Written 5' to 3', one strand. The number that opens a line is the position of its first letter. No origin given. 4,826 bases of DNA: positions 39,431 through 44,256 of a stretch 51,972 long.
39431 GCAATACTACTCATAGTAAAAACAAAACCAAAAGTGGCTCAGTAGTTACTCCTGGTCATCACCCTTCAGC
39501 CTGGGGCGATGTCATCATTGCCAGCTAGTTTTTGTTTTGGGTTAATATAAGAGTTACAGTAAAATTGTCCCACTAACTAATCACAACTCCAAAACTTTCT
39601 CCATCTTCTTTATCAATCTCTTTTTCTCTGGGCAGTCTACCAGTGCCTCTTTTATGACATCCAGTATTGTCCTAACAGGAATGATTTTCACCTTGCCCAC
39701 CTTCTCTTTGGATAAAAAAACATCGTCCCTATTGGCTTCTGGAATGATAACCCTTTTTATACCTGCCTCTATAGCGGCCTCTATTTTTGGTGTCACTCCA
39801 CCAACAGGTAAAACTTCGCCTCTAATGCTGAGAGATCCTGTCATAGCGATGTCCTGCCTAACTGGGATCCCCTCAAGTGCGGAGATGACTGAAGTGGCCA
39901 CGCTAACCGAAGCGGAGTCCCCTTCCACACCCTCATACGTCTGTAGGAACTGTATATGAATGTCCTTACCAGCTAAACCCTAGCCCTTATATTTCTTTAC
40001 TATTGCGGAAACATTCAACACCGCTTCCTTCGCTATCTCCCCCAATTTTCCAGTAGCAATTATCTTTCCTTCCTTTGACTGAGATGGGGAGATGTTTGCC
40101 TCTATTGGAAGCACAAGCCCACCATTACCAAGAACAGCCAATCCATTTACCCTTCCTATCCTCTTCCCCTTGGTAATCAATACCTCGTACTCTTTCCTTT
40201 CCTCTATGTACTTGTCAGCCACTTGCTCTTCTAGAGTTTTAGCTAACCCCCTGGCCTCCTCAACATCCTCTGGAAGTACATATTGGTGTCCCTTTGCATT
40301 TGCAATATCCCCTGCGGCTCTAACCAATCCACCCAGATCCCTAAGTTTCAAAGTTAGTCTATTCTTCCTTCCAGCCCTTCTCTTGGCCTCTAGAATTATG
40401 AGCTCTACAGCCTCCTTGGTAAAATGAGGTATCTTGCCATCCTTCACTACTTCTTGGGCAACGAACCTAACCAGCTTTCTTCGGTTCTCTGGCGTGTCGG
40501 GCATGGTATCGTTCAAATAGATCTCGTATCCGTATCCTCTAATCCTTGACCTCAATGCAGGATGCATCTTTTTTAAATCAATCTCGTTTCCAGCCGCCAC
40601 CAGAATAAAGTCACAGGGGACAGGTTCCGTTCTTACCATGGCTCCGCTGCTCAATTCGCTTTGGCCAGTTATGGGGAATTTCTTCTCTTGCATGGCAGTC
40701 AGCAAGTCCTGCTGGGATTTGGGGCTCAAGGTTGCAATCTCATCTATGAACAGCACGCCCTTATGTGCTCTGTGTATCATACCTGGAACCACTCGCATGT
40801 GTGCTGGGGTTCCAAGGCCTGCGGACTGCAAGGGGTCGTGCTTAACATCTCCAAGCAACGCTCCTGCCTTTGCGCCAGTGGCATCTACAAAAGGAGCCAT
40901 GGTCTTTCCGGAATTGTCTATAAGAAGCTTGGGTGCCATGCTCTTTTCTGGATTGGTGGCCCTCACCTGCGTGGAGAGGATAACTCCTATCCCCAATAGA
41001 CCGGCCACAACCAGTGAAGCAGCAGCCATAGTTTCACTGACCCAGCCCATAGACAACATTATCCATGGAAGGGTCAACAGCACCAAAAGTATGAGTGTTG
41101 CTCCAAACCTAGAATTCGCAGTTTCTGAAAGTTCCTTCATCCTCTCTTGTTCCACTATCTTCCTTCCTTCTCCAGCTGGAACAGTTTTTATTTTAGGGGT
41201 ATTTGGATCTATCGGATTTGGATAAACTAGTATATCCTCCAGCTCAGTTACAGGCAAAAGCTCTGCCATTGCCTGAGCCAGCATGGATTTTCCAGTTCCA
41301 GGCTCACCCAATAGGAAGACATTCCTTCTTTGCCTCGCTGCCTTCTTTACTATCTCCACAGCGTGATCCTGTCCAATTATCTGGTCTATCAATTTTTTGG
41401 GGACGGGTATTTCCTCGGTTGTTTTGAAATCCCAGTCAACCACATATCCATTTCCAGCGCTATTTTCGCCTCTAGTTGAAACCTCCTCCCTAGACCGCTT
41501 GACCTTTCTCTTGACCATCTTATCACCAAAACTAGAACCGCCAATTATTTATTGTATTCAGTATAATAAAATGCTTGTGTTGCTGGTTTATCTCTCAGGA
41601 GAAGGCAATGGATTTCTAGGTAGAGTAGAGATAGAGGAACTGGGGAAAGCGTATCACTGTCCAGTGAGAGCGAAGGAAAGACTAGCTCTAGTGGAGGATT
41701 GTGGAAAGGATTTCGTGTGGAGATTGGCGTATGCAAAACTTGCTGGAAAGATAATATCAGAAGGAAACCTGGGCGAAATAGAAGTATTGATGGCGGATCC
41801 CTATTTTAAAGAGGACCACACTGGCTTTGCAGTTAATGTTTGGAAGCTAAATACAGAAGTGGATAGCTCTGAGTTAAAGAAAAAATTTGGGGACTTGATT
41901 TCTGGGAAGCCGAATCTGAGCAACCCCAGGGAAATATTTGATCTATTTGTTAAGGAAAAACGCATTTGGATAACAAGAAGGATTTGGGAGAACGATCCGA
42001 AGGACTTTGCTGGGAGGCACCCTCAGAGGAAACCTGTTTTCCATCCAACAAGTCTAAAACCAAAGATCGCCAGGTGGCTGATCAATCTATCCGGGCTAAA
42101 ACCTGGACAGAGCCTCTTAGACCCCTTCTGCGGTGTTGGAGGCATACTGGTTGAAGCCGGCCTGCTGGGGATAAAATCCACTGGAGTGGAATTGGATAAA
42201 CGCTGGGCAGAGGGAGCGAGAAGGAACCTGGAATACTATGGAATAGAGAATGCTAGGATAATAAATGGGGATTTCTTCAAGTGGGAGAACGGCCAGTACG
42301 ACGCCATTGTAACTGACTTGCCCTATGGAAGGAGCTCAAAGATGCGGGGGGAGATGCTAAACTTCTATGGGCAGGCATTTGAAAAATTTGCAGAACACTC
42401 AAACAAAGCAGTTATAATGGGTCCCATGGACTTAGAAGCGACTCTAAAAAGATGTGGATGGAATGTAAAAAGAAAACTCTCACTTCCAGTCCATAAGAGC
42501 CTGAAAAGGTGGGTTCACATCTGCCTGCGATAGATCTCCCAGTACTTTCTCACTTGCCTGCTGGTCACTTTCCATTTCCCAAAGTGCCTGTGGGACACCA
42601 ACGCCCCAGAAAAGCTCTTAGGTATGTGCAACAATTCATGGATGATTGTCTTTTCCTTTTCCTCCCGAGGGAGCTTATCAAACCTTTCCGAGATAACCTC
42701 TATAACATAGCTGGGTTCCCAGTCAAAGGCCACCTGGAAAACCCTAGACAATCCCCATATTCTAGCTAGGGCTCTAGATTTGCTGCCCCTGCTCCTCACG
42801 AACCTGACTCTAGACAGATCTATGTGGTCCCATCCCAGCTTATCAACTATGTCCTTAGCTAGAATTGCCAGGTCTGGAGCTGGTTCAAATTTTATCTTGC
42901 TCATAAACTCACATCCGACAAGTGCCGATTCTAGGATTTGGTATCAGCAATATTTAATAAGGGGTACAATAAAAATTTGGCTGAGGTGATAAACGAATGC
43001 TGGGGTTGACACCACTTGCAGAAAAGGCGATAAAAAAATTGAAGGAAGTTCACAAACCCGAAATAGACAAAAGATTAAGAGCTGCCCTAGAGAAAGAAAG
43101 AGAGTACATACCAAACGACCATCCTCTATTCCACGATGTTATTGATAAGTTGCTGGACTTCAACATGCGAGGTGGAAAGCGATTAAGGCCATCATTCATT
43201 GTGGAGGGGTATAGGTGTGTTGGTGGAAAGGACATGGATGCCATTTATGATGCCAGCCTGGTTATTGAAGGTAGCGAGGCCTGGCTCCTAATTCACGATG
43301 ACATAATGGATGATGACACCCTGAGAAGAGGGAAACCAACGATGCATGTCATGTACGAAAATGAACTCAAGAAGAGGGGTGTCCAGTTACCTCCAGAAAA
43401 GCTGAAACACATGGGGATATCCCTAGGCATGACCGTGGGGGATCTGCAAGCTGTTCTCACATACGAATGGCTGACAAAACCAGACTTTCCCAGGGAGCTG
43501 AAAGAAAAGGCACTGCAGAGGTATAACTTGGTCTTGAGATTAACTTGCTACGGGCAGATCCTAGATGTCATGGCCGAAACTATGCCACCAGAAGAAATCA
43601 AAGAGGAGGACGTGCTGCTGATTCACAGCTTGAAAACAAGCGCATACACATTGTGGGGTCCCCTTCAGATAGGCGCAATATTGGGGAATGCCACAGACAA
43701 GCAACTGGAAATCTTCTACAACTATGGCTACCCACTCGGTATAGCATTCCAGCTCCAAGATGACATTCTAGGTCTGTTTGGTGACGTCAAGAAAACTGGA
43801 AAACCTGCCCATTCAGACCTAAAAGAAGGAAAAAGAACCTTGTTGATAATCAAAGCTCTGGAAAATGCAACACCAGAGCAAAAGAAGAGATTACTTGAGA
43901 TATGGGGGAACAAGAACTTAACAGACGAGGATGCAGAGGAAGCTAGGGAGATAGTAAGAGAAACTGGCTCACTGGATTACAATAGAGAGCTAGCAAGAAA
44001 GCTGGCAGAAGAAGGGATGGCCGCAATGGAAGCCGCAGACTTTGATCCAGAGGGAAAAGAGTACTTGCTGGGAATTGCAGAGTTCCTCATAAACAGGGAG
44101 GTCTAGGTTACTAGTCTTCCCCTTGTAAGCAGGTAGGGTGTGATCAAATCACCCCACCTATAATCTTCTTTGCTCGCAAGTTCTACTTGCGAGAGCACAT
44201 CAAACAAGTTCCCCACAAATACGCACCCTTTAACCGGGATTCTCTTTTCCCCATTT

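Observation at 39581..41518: lonB is interrupted by a single in-frame TAG between the AAA+ module and the catalytic Ser/Lys segment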

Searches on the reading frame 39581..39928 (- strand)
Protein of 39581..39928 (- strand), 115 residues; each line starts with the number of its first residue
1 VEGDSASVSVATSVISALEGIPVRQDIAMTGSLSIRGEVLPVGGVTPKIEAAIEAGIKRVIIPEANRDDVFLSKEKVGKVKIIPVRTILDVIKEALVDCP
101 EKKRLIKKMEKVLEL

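Call 19: list_cluster_members(proteins=[P0006, P0001, window:39581-39928:-])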
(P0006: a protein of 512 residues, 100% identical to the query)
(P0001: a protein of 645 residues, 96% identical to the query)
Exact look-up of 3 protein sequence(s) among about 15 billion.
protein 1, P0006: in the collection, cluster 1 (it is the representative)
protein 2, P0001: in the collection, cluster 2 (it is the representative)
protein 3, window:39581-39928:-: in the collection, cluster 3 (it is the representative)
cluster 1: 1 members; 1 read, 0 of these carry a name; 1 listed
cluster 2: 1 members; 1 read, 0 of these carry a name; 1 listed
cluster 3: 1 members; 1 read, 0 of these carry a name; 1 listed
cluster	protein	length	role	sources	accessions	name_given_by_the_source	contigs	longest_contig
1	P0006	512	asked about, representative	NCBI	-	-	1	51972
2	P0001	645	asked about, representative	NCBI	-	-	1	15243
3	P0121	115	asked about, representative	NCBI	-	-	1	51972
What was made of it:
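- Tried and rejected: The cluster look-up shows one member on one contig (call 19).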

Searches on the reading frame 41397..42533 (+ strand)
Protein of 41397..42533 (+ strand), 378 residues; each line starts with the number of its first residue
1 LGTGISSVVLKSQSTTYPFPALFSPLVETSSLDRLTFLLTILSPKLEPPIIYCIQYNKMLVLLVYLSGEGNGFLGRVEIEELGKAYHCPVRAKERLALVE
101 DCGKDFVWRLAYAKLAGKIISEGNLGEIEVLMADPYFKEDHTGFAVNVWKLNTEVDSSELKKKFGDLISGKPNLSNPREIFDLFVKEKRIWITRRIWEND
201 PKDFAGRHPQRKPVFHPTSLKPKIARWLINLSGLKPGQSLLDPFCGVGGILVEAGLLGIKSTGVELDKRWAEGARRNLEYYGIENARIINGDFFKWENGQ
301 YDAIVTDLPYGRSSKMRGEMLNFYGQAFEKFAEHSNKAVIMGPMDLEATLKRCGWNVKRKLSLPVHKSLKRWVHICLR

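Call 58: search_protein_families(library=pfam, proteins=[window:41397-42533:+], max_evalue=0.00001)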
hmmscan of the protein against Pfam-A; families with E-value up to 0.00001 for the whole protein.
window:41397-42533:+ (378 aa): 2 families
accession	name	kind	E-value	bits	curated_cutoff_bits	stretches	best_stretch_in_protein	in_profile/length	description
PF01170.24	UPF0020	-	8.3e-28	97.9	22.3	1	209-353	1-179/197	RMKL-like, methyltransferase domain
PF01555.25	N6_N4_Mtase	-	6.4e-08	33.3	26.7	1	187-272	140-217/221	DNA methylase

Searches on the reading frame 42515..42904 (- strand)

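Call 36: search_protein_families(library=pfam, proteins=[window:42515-42904:-], max_evalue=0.00001)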
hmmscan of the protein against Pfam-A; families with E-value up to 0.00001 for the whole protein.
window:42515-42904:- (129 aa): 1 family
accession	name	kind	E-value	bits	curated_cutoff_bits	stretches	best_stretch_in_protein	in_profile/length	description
PF18894.6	PhageMetallopep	-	1.1e-22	81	23.7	1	5-127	2-121/134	Putative phage metallopeptidase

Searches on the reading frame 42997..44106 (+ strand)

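Call 36: search_protein_families(library=pfam, proteins=[window:42997-44106:+], max_evalue=0.00001)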
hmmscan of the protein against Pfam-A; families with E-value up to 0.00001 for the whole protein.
window:42997-44106:+ (369 aa): 1 family
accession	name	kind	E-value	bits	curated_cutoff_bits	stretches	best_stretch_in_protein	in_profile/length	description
PF00348.22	polyprenyl_synt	-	9.1e-54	182.8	27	1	48-319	3-250/251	Polyprenyl synthetase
